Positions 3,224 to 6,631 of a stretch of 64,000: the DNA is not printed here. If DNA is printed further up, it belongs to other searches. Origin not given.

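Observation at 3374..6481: HoxF fused to a GltD/NfnB-like NAD(P)H:FAD:[4Fe-4S] module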

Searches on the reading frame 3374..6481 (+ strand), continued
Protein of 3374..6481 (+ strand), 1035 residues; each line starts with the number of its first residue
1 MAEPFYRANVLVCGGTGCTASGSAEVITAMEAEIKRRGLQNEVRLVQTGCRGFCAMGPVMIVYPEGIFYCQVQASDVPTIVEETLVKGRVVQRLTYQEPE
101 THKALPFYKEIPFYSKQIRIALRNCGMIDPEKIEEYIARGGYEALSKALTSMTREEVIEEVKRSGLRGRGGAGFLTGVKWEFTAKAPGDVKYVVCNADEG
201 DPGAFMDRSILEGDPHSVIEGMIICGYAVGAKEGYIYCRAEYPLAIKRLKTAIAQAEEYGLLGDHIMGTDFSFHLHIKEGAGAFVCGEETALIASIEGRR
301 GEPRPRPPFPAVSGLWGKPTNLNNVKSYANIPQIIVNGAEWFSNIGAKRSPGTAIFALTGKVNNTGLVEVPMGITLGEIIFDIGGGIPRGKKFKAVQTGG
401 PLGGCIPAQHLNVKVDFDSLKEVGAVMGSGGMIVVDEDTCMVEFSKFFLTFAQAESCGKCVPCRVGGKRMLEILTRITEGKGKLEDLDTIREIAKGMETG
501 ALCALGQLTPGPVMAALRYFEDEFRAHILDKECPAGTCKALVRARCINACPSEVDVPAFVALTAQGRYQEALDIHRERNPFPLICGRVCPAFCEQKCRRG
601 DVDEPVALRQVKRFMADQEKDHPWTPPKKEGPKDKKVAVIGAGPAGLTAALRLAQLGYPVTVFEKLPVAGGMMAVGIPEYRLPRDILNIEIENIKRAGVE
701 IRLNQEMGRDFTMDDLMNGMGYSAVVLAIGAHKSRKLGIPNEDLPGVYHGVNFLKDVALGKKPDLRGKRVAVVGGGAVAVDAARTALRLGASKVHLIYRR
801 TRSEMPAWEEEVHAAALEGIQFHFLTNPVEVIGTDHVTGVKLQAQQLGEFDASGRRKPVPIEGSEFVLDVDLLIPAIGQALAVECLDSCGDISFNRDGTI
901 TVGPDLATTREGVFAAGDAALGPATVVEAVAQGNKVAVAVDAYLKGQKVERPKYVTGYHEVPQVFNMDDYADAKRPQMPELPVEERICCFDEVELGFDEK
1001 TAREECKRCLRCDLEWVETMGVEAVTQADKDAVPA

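Call 35: search_protein_families(library=pfam, proteins=[L024:13139-14422:+, L024:14435-16090:+, L024:16307-17524:+, L024:17541-18197:+, L024:18209-20548:+, L024:20817-21905:+, L078:10310-12214:+], max_evalue=0.0001)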
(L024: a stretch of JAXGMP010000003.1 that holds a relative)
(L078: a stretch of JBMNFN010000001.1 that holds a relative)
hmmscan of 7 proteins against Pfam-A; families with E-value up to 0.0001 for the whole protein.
L024:13139-14422:+ (427 aa): 10 families
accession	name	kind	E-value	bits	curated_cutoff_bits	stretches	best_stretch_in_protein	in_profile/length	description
PF13510.11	Fer2_4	-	7.6e-23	80.8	22.8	1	79-153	4-81/82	2Fe-2S iron-sulfur cluster binding domain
PF04879.21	Molybdop_Fe4S4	-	7.8e-21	74.3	22.7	1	296-349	2-55/55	Molybdopterin oxidoreductase Fe4S4 domain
PF10588.14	NADH-G_4Fe-4S_3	-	1.2e-19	70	27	1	160-199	1-40/40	NADH-ubiquinone oxidoreductase-G iron-sulfur binding region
PF00384.28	Molybdopterin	-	4.8e-16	59.2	24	1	352-427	1-81/353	Molybdopterin oxidoreductase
PF22117.2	Fer4_Nqo3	-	3.3e-13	50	27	1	214-281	2-66/67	NADH-quinone oxidoreductase subunit 3, ferredoxin-like domain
PF00111.32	Fer2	-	3.3e-09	37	21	1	85-137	7-54/77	2Fe-2S iron-sulfur cluster binding domain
PF12838.12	Fer4_7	-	3.7e-08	34.1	27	1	222-280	1-52/52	4Fe-4S dicluster domain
PF14697.11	Fer4_21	-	1.8e-06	28.4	35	1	221-278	6-53/59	4Fe-4S dicluster domain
PF13237.11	Fer4_10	-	4.1e-06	27.1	25.5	0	216-234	2-21/53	4Fe-4S dicluster domain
PF00037.32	Fer4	-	2.6e-05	24.3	21.1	0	266-281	8-23/24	4Fe-4S binding domain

L024:14435-16090:+ (551 aa): 2 families
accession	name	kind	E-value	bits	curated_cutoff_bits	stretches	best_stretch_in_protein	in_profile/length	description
PF00384.28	Molybdopterin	-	3e-58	198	24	1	12-344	97-352/353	Molybdopterin oxidoreductase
PF01568.27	Molydop_binding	-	2.5e-34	118.1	26.8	1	439-545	1-110/110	Molydopterin dinucleotide binding domain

L024:16307-17524:+ (405 aa): 1 family
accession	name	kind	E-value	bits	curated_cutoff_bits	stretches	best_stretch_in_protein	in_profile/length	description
PF01155.25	HypA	-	2.4e-30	105.3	28.9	1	293-404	1-112/112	Hydrogenase/urease nickel incorporation, metallochaperone, hypA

L024:17541-18197:+ (218 aa): 1 family
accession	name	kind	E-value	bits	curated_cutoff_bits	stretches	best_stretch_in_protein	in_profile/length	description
PF02492.25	cobW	-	9.2e-20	71.4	20.7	1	35-190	5-176/180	CobW/HypB/UreG, nucleotide-binding domain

L024:18209-20548:+ (779 aa): 5 families
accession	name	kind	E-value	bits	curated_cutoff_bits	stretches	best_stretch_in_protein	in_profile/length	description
PF22521.2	HypF_C_2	-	7.6e-80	268.6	27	1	522-768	1-241/241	Carbamoyltransferase, Kae1-like Domain, second subdomain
PF01300.24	Sua5_yciO_yrdC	-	2.8e-40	138.2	25.1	1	219-380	2-165/178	Telomere recombination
PF17788.7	HypF_C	-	1.1e-32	113.1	23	1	412-510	4-99/99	HypF Kae1-like domain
PF07503.17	zf-HYPF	-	7.2e-31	106.2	23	2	111-144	1-34/34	HypF finger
PF00708.24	Acylphosphatase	-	6.1e-23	81.4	22.5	1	10-92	2-85/85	Acylphosphatase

L024:20817-21905:+ (362 aa): 1 family
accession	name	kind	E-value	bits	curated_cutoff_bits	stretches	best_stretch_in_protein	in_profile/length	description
PF01924.21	HypD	-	1.3e-139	465.7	25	1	15-359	5-351/351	Hydrogenase formation hypA family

L078:10310-12214:+ (634 aa): 12 families
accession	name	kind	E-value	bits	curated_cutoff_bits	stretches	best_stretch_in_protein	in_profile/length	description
PF01512.22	Complex1_51K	-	1.1e-45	155.7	31.2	1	178-348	2-149/150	Nuo51 FMN-binding domain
PF10589.14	NADH_4Fe-4S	-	1.1e-30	105.8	23.5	1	460-543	2-85/85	NADH-ubiquinone oxidoreductase-F iron-sulfur binding region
PF13237.11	Fer4_10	-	2.5e-10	40.6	25.5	1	561-608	3-53/53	4Fe-4S dicluster domain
PF00037.32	Fer4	-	8.5e-10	38.5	21.1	2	591-610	2-21/24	4Fe-4S binding domain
PF14697.11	Fer4_21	-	7.7e-09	36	35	1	562-613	3-57/59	4Fe-4S dicluster domain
PF12838.12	Fer4_7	-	9.8e-08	32.8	27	1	567-610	2-51/52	4Fe-4S dicluster domain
PF12797.12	Fer4_2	-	3e-07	30.4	24.5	1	591-609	4-22/22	4Fe-4S binding domain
PF10531.15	SLBB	-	4.6e-07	30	27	1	372-418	2-51/55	SLBB domain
PF13187.11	Fer4_9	-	4.7e-07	30.2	27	1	566-608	1-48/52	4Fe-4S dicluster domain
PF12837.12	Fer4_6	-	7.1e-07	29.3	25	1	561-582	3-24/24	4Fe-4S binding domain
PF01257.25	2Fe-2S_thioredx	-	1e-06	29.1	24.8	1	20-99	62-143/145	Thioredoxin-like [2Fe-2S] ferredoxin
PF22461.2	SLBB_2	-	1.9e-05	25.1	27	1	372-424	3-50/79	SLBB domain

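Call 47: list_cluster_members(proteins=[P0121, P0124, P0129, P0132, P0134, P0138, P0142, P0147, P0168, P0233])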
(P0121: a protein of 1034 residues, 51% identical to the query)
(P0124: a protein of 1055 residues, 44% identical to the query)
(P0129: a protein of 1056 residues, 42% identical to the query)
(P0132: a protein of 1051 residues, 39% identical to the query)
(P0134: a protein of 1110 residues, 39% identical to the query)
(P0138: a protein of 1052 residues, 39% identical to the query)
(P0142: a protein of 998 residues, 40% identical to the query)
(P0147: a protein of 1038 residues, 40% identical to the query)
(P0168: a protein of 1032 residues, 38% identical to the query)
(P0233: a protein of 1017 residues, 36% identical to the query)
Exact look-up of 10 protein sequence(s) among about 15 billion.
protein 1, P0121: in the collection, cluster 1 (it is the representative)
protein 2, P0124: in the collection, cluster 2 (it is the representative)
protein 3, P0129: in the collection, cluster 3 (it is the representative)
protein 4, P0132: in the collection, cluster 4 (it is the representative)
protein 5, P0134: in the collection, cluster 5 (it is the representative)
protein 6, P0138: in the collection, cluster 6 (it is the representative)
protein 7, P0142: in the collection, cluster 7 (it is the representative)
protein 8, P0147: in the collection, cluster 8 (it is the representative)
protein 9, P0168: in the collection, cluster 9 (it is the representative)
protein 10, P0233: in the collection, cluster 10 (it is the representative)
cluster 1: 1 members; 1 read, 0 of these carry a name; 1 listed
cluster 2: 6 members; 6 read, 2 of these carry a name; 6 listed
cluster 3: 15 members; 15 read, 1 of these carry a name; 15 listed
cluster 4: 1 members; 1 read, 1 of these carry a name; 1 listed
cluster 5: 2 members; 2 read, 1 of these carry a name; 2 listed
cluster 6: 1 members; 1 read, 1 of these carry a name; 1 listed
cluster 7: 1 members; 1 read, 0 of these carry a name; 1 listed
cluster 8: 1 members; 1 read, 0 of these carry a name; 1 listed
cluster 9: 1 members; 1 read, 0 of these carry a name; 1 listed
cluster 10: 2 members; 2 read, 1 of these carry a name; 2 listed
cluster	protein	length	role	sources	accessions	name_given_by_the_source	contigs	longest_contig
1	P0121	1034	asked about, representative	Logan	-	-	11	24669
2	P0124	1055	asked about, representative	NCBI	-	-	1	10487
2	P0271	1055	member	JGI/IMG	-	NADH-quinone oxidoreductase subunit F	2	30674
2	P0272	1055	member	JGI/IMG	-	NADH-quinone oxidoreductase subunit F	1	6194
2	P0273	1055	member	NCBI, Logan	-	-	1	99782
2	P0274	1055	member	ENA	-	-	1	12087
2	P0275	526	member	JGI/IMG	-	-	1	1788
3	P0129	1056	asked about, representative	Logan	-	-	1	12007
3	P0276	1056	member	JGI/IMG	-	NADH-quinone oxidoreductase subunit F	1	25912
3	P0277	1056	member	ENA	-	-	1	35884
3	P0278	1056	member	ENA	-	-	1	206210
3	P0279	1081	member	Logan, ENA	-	-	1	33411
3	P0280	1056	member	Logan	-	-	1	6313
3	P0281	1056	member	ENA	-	-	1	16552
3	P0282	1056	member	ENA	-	-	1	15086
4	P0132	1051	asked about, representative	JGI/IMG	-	NADH-quinone oxidoreductase subunit F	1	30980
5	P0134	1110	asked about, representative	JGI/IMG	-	-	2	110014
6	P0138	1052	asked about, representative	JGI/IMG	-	NADH-quinone oxidoreductase subunit F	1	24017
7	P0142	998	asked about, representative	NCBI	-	-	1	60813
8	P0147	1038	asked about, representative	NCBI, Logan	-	-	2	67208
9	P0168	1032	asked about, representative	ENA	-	-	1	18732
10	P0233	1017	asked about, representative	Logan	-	-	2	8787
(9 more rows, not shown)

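Call 48: find_encoding_contigs(protein=P0129, flank=8000, max_places=1)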
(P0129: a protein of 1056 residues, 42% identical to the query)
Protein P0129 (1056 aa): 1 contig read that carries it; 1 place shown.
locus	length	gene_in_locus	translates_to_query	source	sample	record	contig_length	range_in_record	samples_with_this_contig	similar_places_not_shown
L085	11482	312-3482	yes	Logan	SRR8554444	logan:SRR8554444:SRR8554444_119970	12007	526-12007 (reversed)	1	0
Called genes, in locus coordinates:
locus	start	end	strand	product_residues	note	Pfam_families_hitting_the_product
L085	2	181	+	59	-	?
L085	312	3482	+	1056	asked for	PF01512:Complex1_51K, PF10531:SLBB (faint), PF10589:NADH_4Fe-4S, PF14691:Fer4_20, PF01266:DAO, PF07992:Pyr_redox_2, PF12831:FAD_oxidored (weak), PF13450:NAD_binding_8, +4 more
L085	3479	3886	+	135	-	PF00072:Response_reg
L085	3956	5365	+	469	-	PF00512:HisKA, PF13581:HATPase_c_2 (weak), PF02518:HATPase_c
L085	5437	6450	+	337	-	PF08240:ADH_N, PF16912:Glu_dehyd_C, PF00107:ADH_zinc_N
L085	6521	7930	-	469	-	PF03446:NAD_binding_2, PF00393:6PGD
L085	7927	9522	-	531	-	PF00370:FGGY_N, PF02782:FGGY_C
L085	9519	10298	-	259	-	PF02146:SIR2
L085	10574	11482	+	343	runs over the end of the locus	PF04055:Radical_SAM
